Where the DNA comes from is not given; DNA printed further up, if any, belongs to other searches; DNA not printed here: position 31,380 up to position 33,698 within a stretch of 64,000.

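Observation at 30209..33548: Two adjacent secreted proteins built from 2 and 3 tandem DsbA-like thioredoxin modules (five CxxC modules in 3.3 kb)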

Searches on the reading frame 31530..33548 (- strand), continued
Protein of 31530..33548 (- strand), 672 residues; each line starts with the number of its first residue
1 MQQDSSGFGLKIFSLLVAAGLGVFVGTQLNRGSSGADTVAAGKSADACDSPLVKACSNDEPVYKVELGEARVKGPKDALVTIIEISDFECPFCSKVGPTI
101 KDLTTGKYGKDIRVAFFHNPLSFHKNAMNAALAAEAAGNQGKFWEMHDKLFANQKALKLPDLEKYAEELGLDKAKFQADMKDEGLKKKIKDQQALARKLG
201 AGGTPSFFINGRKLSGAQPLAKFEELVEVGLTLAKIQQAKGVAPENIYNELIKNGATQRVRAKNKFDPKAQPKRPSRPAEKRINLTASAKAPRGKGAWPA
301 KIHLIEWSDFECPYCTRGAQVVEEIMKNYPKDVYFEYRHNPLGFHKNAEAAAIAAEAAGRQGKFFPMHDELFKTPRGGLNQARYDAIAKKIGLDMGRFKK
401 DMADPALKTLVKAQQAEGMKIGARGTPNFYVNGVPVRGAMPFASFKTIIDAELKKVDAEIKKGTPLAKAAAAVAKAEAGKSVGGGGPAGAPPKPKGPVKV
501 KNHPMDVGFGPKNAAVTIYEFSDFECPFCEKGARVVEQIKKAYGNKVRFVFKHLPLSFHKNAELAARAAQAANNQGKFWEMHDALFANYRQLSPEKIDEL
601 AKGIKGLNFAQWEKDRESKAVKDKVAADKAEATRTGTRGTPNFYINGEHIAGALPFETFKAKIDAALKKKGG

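Call 12: find_related_loci(query=window:31530-33548:-, collection=genome_contigs, flank=8000)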
Query window:31530-33548:- (672 aa) in genome_contigs; peptide patterns used: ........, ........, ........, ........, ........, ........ (x = any residue, [..] = any of these).
600 stretches matched a pattern (row limit reached: there are more); 593 encode a relative of the query (tblastn E <= 1e-3); the best 80 are kept; 80 distinct loci.
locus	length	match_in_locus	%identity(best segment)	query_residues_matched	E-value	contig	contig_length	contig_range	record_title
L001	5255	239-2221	57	1-669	0e+0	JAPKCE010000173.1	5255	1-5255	MAG: Myxococcota bacterium isolate ANT-56 NODE_9320_length_5255_cov_4.994615, whole genome shotgun sequence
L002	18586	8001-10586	48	12-670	2e-170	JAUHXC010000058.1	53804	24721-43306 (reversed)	MAG: bacterium isolate 2_bin.46 NODE_532_length_53804_cov_8.068167, whole genome shotgun sequence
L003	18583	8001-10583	49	12-670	2e-170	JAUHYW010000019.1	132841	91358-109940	MAG: bacterium isolate 3_bin.88 NODE_246_length_132841_cov_2.774801, whole genome shotgun sequence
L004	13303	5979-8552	48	12-669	2e-161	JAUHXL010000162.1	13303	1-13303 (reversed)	MAG: bacterium isolate 2_bin.9 NODE_3150_length_13303_cov_3.160367, whole genome shotgun sequence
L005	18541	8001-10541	45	8-671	6e-155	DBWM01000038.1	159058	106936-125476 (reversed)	MAG TPA_asm: Myxococcales bacterium UBA1238 UBA1238_contig_8308, whole genome shotgun sequence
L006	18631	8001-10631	45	42-672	2e-152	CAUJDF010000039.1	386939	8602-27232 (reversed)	MAG: Myxococcota bacterium isolate KLAP118 genome assembly, contig: KLAP118_134450, whole genome shotgun sequence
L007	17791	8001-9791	44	59-669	4e-149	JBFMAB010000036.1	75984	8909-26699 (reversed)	MAG: Myxococcota bacterium isolate MAG127 MAG127_36, whole genome shotgun sequence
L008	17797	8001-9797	42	59-670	4e-148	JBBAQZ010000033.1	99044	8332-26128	MAG: Myxococcaceae bacterium isolate EUL_206 ctg33-EUL_206, whole genome shotgun sequence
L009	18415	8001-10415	45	29-671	2e-147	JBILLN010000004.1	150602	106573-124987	MAG: Bradymonadia bacterium isolate ME2017-08-05_3300034118_group7_bin165 Rohwer_bin1474_scaffold_4_c1, whole genome sho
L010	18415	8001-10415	43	26-670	3e-147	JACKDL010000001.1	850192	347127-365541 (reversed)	MAG: Myxococcales bacterium isolate HK-STAS-MYXO-6 HK-STAS-MYXO-6_1, whole genome shotgun sequence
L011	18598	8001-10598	42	9-670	4e-146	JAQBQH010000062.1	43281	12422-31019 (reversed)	MAG: Myxococcales bacterium isolate RYN_368 scaffold_5604544, whole genome shotgun sequence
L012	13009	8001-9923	43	12-672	2e-145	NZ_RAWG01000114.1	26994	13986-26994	Corallococcus sicarius strain CA040B NODE_114_26994_cov_45.4997, whole genome shotgun sequence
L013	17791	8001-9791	46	57-667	7e-145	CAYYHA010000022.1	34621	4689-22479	MAG TPA_asm: uncultured Myxococcia bacterium isolate SRP162660_co1_4 genome assembly, contig: NODE_298_length_34621_cov_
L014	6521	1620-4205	44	9-670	8e-145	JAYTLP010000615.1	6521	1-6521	MAG: Myxococcales bacterium isolate GFS_3369 GFS_3369_614, whole genome shotgun sequence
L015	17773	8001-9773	45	32-670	2e-144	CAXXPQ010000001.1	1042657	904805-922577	MAG: Myxococcota bacterium isolate 47235228-1a69-4079-bee5-5cff8c319118 genome assembly, contig: contig_1, whole genome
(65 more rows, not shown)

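Call 15: search_solved_structures(query=window:31530-33548:-, max_evalue=0.001, show_alignments=2)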
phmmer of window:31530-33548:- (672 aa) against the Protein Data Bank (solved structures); distinct sequences matched with E-value up to 0.001: 26.
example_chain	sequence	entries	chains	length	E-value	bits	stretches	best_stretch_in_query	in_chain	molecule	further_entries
4pwo_A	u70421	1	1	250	7.7e-18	67.7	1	272-456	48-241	DsbA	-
7unn_A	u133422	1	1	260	9e-18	67.5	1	272-456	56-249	Thioredoxin domain-containing protein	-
4pwp_A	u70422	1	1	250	1.7e-17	66.6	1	272-455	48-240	DsbA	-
7uno_A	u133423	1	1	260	2.2e-16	62.9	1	272-456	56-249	Thioredoxin domain-containing protein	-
3gyk_A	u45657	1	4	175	6.4e-16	61.4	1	509-666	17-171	27kDa outer membrane protein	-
7rgv_A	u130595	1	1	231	8.1e-14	54.4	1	79-219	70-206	Thioredoxin domain-containing protein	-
4xvw_A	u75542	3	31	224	1.1e-10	44.1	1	256-456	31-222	DsbA-like protein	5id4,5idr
3eu3_A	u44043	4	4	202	1.3e-10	43.8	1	500-670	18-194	BdbD | Disulfide bond formation protein D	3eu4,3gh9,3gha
6nen_A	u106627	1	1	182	2.5e-10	42.9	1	288-456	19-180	Copper resistance protein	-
6mhh_A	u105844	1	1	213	3.7e-10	42.3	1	288-456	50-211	Metal resistance protein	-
4gxz_A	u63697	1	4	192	3.4e-09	39.1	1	502-668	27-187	Suppression of copper sensitivity protein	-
7jve_A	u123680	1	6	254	3.3e-08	35.9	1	508-646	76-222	DsbA family protein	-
4n30_A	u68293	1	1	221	6.1e-08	35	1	74-212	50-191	Protein disulfide isomerase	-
6eez_A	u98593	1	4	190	6e-07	31.7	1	510-670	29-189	DsbA-like disulfide oxidoreductase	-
3bd2_A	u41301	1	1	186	1.9e-06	30.1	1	511-663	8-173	Disulfide bond protein A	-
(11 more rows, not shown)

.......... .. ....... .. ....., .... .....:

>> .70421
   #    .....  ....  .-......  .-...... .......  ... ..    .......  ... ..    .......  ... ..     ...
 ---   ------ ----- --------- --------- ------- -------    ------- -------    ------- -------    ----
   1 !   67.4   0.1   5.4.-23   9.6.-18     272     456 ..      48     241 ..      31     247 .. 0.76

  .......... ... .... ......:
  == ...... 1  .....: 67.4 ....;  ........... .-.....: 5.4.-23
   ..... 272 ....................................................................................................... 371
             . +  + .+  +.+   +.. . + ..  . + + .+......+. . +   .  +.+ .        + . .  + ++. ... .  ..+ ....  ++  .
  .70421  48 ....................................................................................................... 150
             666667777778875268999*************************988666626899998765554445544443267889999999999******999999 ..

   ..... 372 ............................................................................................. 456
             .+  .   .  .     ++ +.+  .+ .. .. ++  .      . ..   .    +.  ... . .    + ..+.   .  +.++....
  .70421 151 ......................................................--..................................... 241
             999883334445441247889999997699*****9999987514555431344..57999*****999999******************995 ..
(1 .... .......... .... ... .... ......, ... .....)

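Call 23: find_encoding_contigs(protein=P0001, flank=6000, max_places=4)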
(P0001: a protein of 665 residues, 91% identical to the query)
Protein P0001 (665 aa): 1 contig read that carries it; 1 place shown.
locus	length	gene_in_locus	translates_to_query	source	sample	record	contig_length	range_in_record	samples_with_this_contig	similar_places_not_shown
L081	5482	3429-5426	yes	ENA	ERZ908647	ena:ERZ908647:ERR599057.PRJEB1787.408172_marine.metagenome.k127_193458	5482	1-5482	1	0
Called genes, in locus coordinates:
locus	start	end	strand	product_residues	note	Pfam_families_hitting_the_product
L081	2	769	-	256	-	?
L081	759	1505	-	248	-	-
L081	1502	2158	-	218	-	PF03167:UDG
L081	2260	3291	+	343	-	PF06723:MreB_Mbl, PF00022:Actin, PF00012:HSP70, PF14450:FtsA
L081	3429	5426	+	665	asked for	PF13098:Thioredoxin_2 (weak), PF13462:Thioredoxin_4, PF01323:DSBA, PF13462:Thioredoxin_4, PF01323:DSBA, PF13462:Thioredoxin_4, PF01323:DSBA, PF13098:Thioredoxin_2 (weak), +3 more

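Call 56: find_encoding_contigs(protein=P0045, flank=10000, max_places=2)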
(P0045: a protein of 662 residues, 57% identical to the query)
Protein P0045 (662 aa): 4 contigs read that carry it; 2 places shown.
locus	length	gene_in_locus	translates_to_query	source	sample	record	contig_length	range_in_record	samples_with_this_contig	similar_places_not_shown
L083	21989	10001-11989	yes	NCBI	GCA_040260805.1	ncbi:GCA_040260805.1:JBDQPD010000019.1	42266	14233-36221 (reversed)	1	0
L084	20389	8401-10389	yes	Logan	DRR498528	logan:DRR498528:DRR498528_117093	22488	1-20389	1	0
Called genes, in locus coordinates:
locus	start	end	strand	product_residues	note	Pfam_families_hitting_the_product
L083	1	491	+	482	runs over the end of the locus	PF21687:T2SSK_1st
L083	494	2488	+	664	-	PF11104:PilM_2, PF14450:FtsA (weak)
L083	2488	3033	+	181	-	-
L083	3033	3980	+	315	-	-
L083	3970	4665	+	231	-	PF00733:Asn_synthase, PF06508:QueC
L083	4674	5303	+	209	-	PF04055:Radical_SAM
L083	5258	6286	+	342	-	PF00211:Guanylate_cyc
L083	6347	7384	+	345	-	-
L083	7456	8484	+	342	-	PF06723:MreB_Mbl, PF00022:Actin, PF00012:HSP70, PF14450:FtsA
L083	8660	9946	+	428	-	PF04851:ResIII (weak), PF00270:DEAD, PF00271:Helicase_C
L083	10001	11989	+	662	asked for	PF13462:Thioredoxin_4, PF01323:DSBA, PF13098:Thioredoxin_2 (weak), PF13462:Thioredoxin_4, PF01323:DSBA, PF13743:Thioredoxin_5, PF13462:Thioredoxin_4, PF01323:DSBA, +4 more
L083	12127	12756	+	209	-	PF03167:UDG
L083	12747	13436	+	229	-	-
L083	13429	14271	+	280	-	PF01791:DeoC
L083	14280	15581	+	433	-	PF02885:Glycos_trans_3N, PF00591:Glycos_transf_3, PF07831:PYNP_C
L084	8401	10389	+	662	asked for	PF13462:Thioredoxin_4, PF01323:DSBA, PF13098:Thioredoxin_2 (weak), PF13462:Thioredoxin_4, PF01323:DSBA, PF13743:Thioredoxin_5, PF13462:Thioredoxin_4, PF01323:DSBA, +4 more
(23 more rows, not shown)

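Call 58: predict_structure(alignment_id=A2)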
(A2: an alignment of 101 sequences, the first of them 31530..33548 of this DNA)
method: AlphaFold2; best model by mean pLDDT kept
length: 672 residues; sequences in the alignment: 101
mean_pLDDT: 89.8   pTM: 0.58
mean pLDDT of the five models: 89.8, 89.6, 88.8, 88.6, 88.6
residues with pLDDT >= 90: 543; 70-90: 42; 50-70: 45; < 50: 42
segments of 3 or more residues with pLDDT < 50: 1-7, 26-28, 30-46
pLDDT, mean of each block of 10 residues (from residue 1): 42 52 50 40 46 59 96 98 98 95 97 98 97 99 98 98 98 98 98 97 96 96 95 95 98 95 58 67 89 94 97 92 97 98 94 98 97 82 97 98 98 96 93 93 93 97 96 93 58 83 96 97 95 94 97 94 98 98 97 97 98 98 98 92 96 94 95 60
secondary structure, 60 per line:
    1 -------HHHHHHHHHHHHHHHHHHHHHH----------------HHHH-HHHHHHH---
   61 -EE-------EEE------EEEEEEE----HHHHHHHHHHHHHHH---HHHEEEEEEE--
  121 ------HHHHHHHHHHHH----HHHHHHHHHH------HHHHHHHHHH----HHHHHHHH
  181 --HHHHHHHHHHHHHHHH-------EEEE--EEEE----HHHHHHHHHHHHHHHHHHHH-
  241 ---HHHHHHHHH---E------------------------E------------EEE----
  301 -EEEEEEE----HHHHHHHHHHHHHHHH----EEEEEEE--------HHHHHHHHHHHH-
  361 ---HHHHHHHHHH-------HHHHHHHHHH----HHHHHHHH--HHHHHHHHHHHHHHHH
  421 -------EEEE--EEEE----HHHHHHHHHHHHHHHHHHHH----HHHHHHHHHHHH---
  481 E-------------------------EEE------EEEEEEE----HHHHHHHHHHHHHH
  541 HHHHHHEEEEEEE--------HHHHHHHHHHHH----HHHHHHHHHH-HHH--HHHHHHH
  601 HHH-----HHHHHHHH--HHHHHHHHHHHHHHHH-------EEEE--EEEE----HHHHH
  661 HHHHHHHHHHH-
elements in order: H8-29 H46-49 H51-57 E71-73 E80-86 H91-105 E112-118 H127-138 H143-152 H159-168 H173-180 H183-198 E206-209 E212-215 H220-239 H244-252 E294-296 E302-308 H313-328 E333-339 H348-359 H364-373 H381-390 H395-402 H405-420 E428-431 E434-437 H442-461 H466-477 E507-509 E516-522 H527-546 E547-553 H562-573 H578-587 H594-603 H609-616 H619-634 E642-645 E648-651 H656-671

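Call 60: fold_search(model_id=the predicted structure, library=pdb)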
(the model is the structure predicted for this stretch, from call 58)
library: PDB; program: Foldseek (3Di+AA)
matches with E <= 10: 787; with E <= 0.001: 165
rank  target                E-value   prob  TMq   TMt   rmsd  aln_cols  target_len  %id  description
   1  4pwo                  6.9e-10  1.00  0.23  0.59   2.2       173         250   31  Crystal structure of DsbA from the Gram positive bacterium Corynebacterium diphtheriae (released 2015-03-25)
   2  4pwp                  9.7e-10  1.00  0.24  0.61   3.4       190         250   28  Crystal structure of DsbA from the Gram positive bacterium Corynebacterium diphtheriae (released 2015-03-25)
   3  7unn                  1.2e-09  1.00  0.24  0.63   3.0       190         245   30  Thiol-disulfide oxidoreductase TsdA from Corynebacterium diphtheriae (released 2022-04-20)
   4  7uno                  1.9e-09  1.00  0.24  0.61   3.4       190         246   28  Thiol-disulfide oxidoreductase TsdA, C129S mutant, from Corynebacterium diphtheriae (released 2022-04-20)
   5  3gyk_B                3.5e-09  1.00  0.24  0.86   2.6       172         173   28  The crystal structure of a thioredoxin-like oxidoreductase from Silicibacter pomeroyi DSS-3 (released 2009-06-09)
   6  3gyk_A                3.5e-09  1.00  0.23  0.84   2.4       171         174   27  The crystal structure of a thioredoxin-like oxidoreductase from Silicibacter pomeroyi DSS-3 (released 2009-06-09)
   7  7rgv                  5.7e-09  1.00  0.24  0.70  14.6       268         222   20  Structure of Caulobacter crescentus Suppressor of copper sensitivity protein C (released 2022-03-02)
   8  3eu3                  6.9e-09  1.00  0.23  0.80   2.2       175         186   23  Crystal Structure of BdbD from Bacillus subtilis (reduced) (released 2009-06-16)
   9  3eu4                  9.7e-09  1.00  0.23  0.79   2.3       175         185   24  Crystal Structure of BdbD from Bacillus subtilis (oxidised) (released 2009-06-16)
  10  5n2j_A                2.8e-08  1.00  0.22  0.12  27.4       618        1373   13  UDP-Glucose Glycoprotein Glucosyltransferase from Chaetomium thermophilum (closed form) (released 2017-07-26)
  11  3f4t                  4.3e-08  1.00  0.24  0.75   2.9       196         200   23  Crystal structure of Wolbachia pipientis alpha-DsbA1 C97A/C146A (released 2009-03-24)
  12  6eez_A                6.0e-08  1.00  0.23  0.78   1.8       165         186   22  Crystal Structure of the thiol-disulfide exchange protein alpha-DsbA2 from Wolbachia pipientis (released 2019-04-17)
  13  4gxz_D                7.2e-08  1.00  0.22  0.81   3.7       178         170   23  Crystal structure of a periplasmic thioredoxin-like protein from Salmonella enterica serovar Typhimurium (released 2013-07-17)
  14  6eez_B                7.6e-08  1.00  0.22  0.76   1.7       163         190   22  Crystal Structure of the thiol-disulfide exchange protein alpha-DsbA2 from Wolbachia pipientis (released 2019-04-17)
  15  4gxz_C                7.9e-08  1.00  0.23  0.83   2.3       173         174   24  Crystal structure of a periplasmic thioredoxin-like protein from Salmonella enterica serovar Typhimurium (released 2013-07-17)
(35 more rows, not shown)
